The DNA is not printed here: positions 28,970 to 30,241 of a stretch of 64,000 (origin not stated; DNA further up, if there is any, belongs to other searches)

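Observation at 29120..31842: Catalytically degenerate GluRS-like paralog directly upstream of glnS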

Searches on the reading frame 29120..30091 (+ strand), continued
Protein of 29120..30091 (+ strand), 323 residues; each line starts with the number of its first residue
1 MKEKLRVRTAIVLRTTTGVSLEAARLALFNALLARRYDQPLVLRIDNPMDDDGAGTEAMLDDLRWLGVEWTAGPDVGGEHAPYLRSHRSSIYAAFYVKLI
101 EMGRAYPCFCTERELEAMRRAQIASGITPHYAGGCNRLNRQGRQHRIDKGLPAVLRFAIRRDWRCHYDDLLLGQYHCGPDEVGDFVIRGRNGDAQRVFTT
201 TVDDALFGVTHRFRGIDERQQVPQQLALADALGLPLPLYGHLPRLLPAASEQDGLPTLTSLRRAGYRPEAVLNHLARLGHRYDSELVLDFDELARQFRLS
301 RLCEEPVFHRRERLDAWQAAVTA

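Call 58: search_protein_families(library=pfam, proteins=[P0150, P0128, P0146], max_evalue=1)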
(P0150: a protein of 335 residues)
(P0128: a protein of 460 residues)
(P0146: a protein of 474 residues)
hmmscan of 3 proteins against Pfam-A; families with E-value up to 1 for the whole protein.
P0150 (335 aa): 1 family
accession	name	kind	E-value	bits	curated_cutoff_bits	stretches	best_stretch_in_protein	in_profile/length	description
PF00749.27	tRNA-synt_1c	-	1.3e-29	103.6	23.4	1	25-319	13-310/314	tRNA synthetases class I (E and Q), catalytic domain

P0128 (460 aa): 2 families
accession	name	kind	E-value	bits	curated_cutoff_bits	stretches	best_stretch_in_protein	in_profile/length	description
PF00749.27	tRNA-synt_1c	-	8.8e-53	179.7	23.4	1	4-306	1-305/314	tRNA synthetases class I (E and Q), catalytic domain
PF19269.4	Anticodon_2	-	2.3e-07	31.7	23.6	1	400-456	84-140/141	Anticodon binding domain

P0146 (474 aa): 4 families
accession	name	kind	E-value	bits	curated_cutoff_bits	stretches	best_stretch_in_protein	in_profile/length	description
PF00749.27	tRNA-synt_1c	-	3.8e-61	207.2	23.4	1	9-323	1-312/314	tRNA synthetases class I (E and Q), catalytic domain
PF19269.4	Anticodon_2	-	0.0092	16.8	23.6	1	417-471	86-140/141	Anticodon binding domain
PF23080.1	DUF7046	-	0.021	15.1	27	1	136-202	88-156/172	Domain of unknown function (DUF7046)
PF01790.23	LGT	-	0.18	11.5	24.9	1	277-325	118-166/240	Prolipoprotein diacylglyceryl transferase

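Call 70: predict_structure(alignment_id=A3)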
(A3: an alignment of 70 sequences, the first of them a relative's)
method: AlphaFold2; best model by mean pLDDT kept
length: 323 residues; sequences in the alignment: 70
mean_pLDDT: 94.6   pTM: 0.91
mean pLDDT of the five models: 94.6, 94.1, 94.0, 94.0, 93.9
residues with pLDDT >= 90: 286; 70-90: 34; 50-70: 2; < 50: 1
segments of 3 or more residues with pLDDT < 50: none
pLDDT, mean of each block of 10 residues (from residue 1): 80 90 98 97 95 90 98 96 96 98 97 93 89 88 94 96 93 90 93 96 98 96 96 97 93 91 98 98 97 98 97 98 97
secondary structure, 60 per line:
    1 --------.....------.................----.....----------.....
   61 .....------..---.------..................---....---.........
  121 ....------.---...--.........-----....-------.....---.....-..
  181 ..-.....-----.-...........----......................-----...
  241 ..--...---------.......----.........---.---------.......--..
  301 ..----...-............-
elements in order: E9-13 H21-36 E41-45 H56-65 H85-101 E105-108 H112-124 H140-148 E154-157 E165-169 E173-177 H179-182 E184-188 H196-206 E211-215 H216-232 E238-242 E245-247 H258-263 H268-276 H290-296 E307-309 H311-322

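Call 73: fold_search(model_id=the predicted structure, library=pdb)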
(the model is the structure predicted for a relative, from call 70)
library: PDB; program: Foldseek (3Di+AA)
matches with E <= 10: 1114; with E <= 0.001: 115
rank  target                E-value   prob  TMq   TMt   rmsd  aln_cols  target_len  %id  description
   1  9zpg_B                2.0e-33  1.00  0.89  0.59   2.4       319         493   31  Crystal structure of Glutamate--tRNA ligase (GltX) from Moraxella catarrhalis (Apo) (released 2025-12-24)
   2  9zpg_A                2.3e-31  1.00  0.87  0.58   2.8       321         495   31  Crystal structure of Glutamate--tRNA ligase (GltX) from Moraxella catarrhalis (Apo) (released 2025-12-24)
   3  8vc5_A                2.7e-31  1.00  0.88  0.59   2.4       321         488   32  Crystal structure of glutamyl-tRNA synthetase GluRS from Pseudomonas aeruginosa (Zinc bound) (released 2023-12-27)
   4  2o5r                  1.4e-30  1.00  0.87  0.61   2.9       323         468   32  Crystal structure of Glutamyl-tRNA synthetase 1 (EC 6.1.1.17) (Glutamate-tRNA ligase 1) (GluRS 1) (TM1351) from Thermoto (released 2006-12-19)
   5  4gri_A                1.6e-30  1.00  0.86  0.59   2.8       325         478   28  Crystal structure of a glutamyl-tRNA synthetase GluRS from Borrelia burgdorferi bound to glutamic acid and zinc (released 2012-09-05)
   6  4gri_B                2.5e-30  1.00  0.87  0.59   2.7       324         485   28  Crystal structure of a glutamyl-tRNA synthetase GluRS from Borrelia burgdorferi bound to glutamic acid and zinc (released 2012-09-05)
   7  8vc5_B                9.0e-30  1.00  0.85  0.58   2.7       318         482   32  Crystal structure of glutamyl-tRNA synthetase GluRS from Pseudomonas aeruginosa (Zinc bound) (released 2023-12-27)
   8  3pny_A                1.9e-29  1.00  0.87  0.59   2.8       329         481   31  Structure of Glutamyl-tRNA synthetase from Mycobacterium tuberculosis in space group P21 (released 2011-12-07)
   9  3pnv_A                2.2e-29  1.00  0.86  0.59   2.7       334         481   31  V369M mutant of Glutamyl-tRNA synthetase from Mycobacterium tuberculosis (released 2011-12-07)
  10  2cfo_B                4.1e-29  1.00  0.87  0.58   2.7       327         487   29  Non-Discriminating Glutamyl-tRNA Synthetase from Thermosynechococcus elongatus in Complex with Glu (released 2006-08-16)
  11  9z2x                  1.6e-28  1.00  0.80  0.55   4.9       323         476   27  Crystal structure of Glutamate-tRNA synthetase GluRS from Chlamydia pneumoniae (Orthorhombic C form) (released 2025-11-26)
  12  2cfo_A                2.2e-28  1.00  0.86  0.58   2.8       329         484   29  Non-Discriminating Glutamyl-tRNA Synthetase from Thermosynechococcus elongatus in Complex with Glu (released 2006-08-16)
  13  2ja2                  2.8e-28  1.00  0.87  0.59   3.0       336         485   30  Mycobacterium tuberculosis glutamyl-tRNA synthetase (released 2008-10-28)
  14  3pnv_B                2.9e-28  1.00  0.87  0.59   2.9       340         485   30  V369M mutant of Glutamyl-tRNA synthetase from Mycobacterium tuberculosis (released 2011-12-07)
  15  9ymm_A                4.2e-28  1.00  0.83  0.56   3.5       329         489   29  Crystal structure of Glutamate--tRNA ligase (GltX) from Moraxella catarrhalis in complex with 5'-O-(N-Glutamyl)sulfamo (released 2025-10-22)
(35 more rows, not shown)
